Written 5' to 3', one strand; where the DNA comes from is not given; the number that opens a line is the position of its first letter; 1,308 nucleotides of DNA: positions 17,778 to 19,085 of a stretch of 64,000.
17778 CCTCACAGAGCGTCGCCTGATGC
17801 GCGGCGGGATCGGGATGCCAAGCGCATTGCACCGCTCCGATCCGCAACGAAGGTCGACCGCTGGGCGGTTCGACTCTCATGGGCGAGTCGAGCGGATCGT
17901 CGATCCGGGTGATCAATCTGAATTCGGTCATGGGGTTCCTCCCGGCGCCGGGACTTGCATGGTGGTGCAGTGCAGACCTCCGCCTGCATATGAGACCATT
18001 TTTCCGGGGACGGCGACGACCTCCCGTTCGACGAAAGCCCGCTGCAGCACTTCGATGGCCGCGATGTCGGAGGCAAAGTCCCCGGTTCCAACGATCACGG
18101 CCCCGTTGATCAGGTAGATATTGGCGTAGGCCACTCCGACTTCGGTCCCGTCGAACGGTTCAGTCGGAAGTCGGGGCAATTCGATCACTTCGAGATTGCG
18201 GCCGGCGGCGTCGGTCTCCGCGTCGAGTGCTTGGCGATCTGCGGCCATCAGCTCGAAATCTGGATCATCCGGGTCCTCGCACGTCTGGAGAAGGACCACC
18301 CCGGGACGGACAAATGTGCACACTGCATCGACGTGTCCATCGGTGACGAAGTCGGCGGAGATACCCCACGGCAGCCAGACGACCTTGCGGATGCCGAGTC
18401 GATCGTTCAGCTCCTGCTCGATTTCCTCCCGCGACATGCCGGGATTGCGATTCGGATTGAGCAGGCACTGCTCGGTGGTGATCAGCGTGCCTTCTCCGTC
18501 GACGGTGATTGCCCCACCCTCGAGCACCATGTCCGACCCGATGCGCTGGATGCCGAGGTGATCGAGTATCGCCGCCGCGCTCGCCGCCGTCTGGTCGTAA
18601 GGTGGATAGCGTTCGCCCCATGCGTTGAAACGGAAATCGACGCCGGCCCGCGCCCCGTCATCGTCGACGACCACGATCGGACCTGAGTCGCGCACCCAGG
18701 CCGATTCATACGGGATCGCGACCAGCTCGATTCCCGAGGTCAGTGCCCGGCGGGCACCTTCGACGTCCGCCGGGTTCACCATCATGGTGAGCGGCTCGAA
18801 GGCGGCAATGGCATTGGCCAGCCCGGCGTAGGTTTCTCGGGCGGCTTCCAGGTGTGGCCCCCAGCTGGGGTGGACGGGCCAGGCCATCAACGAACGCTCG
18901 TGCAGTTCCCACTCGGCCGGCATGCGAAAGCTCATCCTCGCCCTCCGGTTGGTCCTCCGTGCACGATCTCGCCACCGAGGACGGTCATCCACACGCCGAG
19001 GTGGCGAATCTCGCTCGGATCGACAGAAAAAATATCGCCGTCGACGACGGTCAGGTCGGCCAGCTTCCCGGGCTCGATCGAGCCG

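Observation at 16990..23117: Five-gene translationally coupled operon: amidinotransferase - ω-aminotransferase - amidohydrolase - agmatine deiminase - N-carbamoylputrescine amidase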

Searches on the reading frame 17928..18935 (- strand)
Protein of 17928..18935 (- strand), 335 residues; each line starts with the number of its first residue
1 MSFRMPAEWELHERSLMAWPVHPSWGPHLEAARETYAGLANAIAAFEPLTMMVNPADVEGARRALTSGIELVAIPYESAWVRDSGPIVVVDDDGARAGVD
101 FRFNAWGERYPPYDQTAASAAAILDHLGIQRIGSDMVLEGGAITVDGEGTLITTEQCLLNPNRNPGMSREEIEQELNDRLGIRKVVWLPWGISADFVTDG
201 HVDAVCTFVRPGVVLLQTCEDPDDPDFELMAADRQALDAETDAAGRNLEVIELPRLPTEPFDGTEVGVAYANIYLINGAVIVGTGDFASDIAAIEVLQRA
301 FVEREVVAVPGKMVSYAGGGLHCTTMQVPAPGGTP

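Call 5: search_protein_families(library=pfam, proteins=[window:17928-18935:-])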
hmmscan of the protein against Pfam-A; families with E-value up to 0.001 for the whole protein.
window:17928-18935:- (335 aa): 1 family
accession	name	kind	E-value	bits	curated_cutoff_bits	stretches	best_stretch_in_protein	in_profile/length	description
PF04371.20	PAD_porph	-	5.1e-108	361.5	25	1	4-329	1-321/321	Porphyromonas-type peptidyl-arginine deiminase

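Call 6: search_protein_families(library=ncbifam, proteins=[window:17928-18935:-])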
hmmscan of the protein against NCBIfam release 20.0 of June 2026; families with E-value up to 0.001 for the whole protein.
window:17928-18935:- (335 aa): 2 families
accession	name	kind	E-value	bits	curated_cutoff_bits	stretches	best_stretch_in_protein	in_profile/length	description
NF010070.0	PRK13551.1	subfamily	1.8e-91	306.7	483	2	2-254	12-269/365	agmatine deiminase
TIGR03380.1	agmatine_aguA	equivalog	9.4e-91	304.4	381.8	1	2-330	7-357/357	agmatine deiminase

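Call 21: search_solved_structures(query=window:17928-18935:-, max_evalue=0.001, show_alignments=2)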
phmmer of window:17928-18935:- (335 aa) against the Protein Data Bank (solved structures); distinct sequences matched with E-value up to 0.001: 16.
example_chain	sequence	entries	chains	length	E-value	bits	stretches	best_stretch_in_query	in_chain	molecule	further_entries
6nib_A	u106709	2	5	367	2.6e-69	237.1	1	2-330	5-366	Porphyromonas-type peptidyl-arginine deiminase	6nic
1vkp_A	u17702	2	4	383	3.3e-69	236.7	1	3-331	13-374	AGMATINE IMINOHYDROLASE | Agmatine deiminase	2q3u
3h7c_X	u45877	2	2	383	3.3e-69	236.7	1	3-331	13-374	Agmatine deiminase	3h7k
1xkn_A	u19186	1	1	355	1.8e-60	208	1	3-330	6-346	putative peptidyl-arginine deiminase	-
2ewo_A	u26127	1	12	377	2.5e-60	207.6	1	2-330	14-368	Putative agmatine deiminase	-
2jer_A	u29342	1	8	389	3.5e-60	207.1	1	2-331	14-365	AGMATINE DEIMINASE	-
1zbr_A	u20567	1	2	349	5.6e-46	160.4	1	7-329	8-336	conserved hypothetical protein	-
2cmu_A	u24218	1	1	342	8.8e-40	140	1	4-330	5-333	PUTATIVE PEPTIDYL-ARGININE DEIMINASE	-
6b10_A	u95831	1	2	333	1.4e-39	139.3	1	7-325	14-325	Putative peptidyl-arginine deiminase family protein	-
3hvm_A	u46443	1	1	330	2.9e-39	138.3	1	4-328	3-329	AGMATINE DEIMINASE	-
6b2w_A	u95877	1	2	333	2.6e-38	135.1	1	7-324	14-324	Putative peptidyl-arginine deiminase family protein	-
4yt9_A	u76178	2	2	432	5.5e-07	32.2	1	69-330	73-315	Peptidylarginine deiminase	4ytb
5ak7_A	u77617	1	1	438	5.7e-07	32.1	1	69-330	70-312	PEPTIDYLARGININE DEIMINASE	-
6i0x_A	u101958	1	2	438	1.7e-06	30.5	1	69-330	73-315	Peptidylarginine deiminase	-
4ytg_A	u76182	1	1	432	7.6e-06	28.4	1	69-328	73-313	Peptidylarginine deiminase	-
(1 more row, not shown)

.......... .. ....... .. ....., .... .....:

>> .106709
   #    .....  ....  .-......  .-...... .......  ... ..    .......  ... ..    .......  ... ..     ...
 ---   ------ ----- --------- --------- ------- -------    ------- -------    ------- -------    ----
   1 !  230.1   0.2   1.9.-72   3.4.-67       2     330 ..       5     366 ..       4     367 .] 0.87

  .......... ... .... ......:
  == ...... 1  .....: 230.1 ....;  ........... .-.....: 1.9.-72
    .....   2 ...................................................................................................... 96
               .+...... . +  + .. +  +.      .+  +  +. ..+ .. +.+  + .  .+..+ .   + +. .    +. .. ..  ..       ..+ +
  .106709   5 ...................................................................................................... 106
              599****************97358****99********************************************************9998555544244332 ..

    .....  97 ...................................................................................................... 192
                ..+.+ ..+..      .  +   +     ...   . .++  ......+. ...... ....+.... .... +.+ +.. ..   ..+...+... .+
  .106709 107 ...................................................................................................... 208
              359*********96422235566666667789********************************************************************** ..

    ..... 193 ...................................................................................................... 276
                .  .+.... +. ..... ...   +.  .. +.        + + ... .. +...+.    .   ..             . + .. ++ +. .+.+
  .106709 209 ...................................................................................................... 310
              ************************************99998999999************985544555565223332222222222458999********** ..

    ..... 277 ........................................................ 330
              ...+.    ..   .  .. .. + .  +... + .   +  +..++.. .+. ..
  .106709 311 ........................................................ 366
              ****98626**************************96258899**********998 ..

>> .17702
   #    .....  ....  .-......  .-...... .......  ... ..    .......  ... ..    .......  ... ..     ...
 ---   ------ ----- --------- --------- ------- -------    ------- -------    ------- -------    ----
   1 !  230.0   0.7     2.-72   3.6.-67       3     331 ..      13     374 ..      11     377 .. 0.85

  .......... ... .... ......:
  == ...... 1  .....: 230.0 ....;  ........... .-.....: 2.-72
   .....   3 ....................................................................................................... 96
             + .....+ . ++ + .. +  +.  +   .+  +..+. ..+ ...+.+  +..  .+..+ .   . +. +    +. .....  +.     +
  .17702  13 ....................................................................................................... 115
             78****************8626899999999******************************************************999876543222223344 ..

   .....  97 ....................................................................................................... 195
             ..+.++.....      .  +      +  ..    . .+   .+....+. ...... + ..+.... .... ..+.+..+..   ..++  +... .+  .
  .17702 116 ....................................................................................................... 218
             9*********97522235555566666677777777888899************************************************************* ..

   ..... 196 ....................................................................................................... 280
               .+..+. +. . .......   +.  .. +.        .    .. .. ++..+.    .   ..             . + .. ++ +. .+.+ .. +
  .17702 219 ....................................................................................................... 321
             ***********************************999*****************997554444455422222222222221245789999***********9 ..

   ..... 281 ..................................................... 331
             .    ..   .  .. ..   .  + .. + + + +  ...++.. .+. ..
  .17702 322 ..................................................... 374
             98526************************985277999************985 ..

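Call 41: find_related_loci(query=window:17928-18935:-, collection=metagenome_contigs, flank=10000)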
Query window:17928-18935:- (335 aa) in metagenome_contigs; peptide patterns used: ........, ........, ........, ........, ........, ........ (x = any residue, [..] = any of these).
600 stretches matched a pattern (row limit reached: there are more); 553 encode a relative of the query (tblastn E <= 1e-3); the best 80 are kept; 80 distinct loci.
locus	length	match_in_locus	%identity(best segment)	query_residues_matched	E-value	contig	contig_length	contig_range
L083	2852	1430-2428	72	1-333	5e-172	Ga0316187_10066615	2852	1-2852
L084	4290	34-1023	66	1-330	1e-149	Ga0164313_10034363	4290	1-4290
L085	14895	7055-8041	57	2-329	7e-124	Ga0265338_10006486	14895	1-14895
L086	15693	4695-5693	56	3-334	1e-121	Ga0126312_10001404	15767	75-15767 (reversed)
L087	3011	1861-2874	54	4-334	2e-119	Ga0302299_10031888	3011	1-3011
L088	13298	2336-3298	54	5-330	5e-115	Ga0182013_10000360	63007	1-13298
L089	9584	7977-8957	58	5-330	2e-114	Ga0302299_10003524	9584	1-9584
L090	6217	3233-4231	53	2-333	5e-114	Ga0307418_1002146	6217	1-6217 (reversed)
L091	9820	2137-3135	53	1-332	5e-105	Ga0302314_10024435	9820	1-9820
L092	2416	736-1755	49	1-335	9e-103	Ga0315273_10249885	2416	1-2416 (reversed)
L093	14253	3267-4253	49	3-329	2e-98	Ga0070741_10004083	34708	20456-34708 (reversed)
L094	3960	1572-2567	48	3-331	5e-97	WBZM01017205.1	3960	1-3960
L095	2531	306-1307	49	1-329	3e-99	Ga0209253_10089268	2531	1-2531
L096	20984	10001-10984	45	3-329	4e-95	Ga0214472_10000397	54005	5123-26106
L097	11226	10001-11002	48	1-329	1e-93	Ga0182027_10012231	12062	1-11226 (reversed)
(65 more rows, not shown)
